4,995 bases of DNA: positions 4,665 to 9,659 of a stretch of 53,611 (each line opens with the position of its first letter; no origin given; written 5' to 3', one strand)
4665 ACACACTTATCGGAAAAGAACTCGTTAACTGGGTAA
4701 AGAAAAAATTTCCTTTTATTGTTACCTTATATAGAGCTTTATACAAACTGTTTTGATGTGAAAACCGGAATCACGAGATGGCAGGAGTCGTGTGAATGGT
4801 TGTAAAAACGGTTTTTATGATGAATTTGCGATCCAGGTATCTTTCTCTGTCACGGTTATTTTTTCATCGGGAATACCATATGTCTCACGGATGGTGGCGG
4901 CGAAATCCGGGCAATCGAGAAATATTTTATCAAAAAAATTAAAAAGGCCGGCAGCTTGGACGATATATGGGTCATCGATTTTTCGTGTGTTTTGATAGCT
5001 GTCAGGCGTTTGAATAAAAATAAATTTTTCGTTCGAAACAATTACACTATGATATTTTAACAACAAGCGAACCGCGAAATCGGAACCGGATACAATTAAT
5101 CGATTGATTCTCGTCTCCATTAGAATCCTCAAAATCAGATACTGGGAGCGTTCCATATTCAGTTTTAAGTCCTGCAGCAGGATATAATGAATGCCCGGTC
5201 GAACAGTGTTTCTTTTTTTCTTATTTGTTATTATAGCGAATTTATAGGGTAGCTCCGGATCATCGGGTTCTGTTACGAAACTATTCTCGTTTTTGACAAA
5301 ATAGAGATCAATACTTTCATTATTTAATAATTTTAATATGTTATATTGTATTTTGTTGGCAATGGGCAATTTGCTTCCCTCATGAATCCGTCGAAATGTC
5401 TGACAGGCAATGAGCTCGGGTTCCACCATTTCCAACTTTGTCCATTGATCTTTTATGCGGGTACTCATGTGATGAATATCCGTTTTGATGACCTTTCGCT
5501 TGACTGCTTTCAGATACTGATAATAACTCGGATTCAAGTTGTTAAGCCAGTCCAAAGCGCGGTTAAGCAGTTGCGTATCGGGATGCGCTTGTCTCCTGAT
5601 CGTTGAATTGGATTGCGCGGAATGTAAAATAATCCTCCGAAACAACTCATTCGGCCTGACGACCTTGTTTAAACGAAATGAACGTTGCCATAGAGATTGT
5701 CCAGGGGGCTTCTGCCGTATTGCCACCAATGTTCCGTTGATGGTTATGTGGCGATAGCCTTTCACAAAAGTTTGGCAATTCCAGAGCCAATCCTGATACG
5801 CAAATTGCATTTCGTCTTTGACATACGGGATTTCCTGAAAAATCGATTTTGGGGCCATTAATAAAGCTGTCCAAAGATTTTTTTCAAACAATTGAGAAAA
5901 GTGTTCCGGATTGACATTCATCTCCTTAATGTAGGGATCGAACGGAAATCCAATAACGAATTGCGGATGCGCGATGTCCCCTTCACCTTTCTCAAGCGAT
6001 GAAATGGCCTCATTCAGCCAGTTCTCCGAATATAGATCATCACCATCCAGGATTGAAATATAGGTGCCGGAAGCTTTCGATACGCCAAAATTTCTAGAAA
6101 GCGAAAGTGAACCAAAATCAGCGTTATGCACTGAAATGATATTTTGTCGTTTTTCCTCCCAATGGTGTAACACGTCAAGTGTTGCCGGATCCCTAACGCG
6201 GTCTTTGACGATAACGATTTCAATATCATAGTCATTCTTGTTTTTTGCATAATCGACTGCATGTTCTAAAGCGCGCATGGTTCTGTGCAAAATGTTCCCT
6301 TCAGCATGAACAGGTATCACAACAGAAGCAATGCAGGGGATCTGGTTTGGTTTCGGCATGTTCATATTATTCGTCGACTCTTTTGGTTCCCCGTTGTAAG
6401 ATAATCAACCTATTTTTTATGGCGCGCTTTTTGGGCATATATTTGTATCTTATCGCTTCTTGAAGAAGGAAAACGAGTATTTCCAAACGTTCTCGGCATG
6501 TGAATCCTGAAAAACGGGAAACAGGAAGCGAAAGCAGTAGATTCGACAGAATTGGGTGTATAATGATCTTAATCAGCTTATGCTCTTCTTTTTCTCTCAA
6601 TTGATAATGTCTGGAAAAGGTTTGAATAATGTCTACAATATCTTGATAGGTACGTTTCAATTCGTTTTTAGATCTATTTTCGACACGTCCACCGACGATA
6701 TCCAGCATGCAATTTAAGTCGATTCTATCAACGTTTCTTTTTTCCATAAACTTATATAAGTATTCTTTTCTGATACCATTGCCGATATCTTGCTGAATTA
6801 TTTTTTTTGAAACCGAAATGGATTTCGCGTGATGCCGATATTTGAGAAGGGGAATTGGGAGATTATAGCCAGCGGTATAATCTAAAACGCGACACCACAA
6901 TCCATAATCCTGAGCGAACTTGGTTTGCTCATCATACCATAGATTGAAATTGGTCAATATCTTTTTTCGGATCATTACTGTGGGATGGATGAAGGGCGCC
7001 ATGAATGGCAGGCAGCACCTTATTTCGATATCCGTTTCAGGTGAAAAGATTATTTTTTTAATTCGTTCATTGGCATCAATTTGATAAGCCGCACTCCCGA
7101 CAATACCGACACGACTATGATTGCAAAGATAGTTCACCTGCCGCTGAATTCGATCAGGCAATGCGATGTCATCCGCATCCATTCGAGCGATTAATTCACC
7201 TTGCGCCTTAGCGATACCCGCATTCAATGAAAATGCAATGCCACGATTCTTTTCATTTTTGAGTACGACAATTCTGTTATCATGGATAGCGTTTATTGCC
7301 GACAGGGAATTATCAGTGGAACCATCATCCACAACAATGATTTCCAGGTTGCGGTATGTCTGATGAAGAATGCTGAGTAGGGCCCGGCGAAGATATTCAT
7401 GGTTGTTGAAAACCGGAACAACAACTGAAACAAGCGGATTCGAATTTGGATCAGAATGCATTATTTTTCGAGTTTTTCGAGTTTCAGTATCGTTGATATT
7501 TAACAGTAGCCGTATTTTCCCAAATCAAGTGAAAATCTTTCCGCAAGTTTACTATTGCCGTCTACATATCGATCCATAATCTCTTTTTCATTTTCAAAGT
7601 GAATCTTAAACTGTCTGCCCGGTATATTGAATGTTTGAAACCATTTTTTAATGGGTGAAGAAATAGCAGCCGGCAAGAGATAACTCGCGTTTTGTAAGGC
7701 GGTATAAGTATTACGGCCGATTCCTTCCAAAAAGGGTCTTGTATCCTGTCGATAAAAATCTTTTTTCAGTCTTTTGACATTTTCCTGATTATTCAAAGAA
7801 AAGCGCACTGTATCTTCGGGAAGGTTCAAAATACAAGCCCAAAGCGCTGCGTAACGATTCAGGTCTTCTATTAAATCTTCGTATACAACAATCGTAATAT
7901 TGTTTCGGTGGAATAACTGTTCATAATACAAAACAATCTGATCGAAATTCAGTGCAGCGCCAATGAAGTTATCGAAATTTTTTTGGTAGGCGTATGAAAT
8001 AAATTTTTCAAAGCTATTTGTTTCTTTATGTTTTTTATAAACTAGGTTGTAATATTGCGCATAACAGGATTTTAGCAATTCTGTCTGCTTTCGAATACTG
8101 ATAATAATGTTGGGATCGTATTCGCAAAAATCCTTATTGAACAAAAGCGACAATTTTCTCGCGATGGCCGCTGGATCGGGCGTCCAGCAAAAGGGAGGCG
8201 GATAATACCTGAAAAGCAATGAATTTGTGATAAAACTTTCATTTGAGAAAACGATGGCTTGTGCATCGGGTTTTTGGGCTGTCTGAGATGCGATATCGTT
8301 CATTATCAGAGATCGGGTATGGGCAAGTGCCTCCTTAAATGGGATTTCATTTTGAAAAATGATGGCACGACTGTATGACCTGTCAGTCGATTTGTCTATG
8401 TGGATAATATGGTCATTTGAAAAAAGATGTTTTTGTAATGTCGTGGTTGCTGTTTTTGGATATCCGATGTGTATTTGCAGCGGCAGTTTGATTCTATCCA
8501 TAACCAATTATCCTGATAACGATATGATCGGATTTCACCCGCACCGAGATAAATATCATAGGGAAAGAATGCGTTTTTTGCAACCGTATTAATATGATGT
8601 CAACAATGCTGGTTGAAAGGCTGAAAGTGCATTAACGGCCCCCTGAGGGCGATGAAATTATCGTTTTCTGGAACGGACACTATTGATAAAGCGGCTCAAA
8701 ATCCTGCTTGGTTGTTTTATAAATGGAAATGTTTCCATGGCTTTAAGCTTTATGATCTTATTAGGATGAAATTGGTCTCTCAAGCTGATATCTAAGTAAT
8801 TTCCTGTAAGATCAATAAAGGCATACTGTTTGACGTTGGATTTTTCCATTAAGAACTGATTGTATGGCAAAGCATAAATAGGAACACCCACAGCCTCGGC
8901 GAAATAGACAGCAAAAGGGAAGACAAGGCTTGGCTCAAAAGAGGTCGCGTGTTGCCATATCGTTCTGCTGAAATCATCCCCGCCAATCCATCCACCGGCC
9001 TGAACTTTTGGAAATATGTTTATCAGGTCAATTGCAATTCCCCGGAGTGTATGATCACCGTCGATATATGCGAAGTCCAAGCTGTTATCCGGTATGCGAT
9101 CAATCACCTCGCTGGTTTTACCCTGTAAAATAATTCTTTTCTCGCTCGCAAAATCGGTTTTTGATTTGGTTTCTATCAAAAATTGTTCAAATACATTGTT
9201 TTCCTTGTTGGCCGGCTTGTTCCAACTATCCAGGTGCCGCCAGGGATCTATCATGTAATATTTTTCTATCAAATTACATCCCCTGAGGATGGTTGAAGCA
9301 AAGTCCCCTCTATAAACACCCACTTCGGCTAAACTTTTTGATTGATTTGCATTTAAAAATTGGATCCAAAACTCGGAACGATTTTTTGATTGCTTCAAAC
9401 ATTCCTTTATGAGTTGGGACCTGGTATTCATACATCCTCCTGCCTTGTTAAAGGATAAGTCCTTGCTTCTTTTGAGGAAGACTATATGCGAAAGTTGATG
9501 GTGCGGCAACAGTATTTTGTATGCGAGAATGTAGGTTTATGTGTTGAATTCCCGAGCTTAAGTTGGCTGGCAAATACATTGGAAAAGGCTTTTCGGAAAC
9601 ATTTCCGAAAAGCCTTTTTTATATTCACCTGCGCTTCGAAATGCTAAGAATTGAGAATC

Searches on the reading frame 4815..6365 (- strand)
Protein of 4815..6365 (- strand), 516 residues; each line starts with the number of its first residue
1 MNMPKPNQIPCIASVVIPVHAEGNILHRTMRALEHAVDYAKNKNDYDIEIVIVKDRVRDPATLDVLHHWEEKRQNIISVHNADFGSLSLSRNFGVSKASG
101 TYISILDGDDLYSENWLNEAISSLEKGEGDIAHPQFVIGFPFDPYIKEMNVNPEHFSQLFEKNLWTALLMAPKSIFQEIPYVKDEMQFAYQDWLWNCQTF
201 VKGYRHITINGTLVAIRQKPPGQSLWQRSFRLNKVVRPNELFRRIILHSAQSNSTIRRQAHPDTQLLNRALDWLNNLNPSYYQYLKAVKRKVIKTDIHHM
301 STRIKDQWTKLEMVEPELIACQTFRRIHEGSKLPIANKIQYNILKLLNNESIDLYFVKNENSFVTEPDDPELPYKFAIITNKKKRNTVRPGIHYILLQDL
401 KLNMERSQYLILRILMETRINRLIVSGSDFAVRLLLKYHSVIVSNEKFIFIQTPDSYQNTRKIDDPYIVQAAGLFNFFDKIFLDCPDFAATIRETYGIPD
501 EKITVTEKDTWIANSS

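Call 66: search_protein_families(library=pfam, proteins=[window:4815-6365:-], max_evalue=0.00001)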
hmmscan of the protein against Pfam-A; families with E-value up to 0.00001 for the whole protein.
window:4815-6365:- (516 aa): 2 families
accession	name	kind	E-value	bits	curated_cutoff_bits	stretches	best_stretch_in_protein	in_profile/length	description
PF00535.33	Glycos_transf_2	-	9.9e-18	65.1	23.3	1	14-148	1-127/168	Glycosyl transferase family 2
PF10111.15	Glyco_tranf_2_2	-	5e-08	33.2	27.3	1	14-152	1-133/276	Glycosyltransferase like family 2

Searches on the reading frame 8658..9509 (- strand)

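Call 6: search_protein_families(library=pfam, proteins=[window:8658-9509:-])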
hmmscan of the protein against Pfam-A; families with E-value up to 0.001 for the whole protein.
window:8658-9509:- (283 aa): 1 family
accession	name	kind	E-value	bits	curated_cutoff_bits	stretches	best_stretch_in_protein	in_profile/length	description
PF13578.12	Methyltransf_24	-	5.5e-13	50.1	26.3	1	62-180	2-105/105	Methyltransferase domain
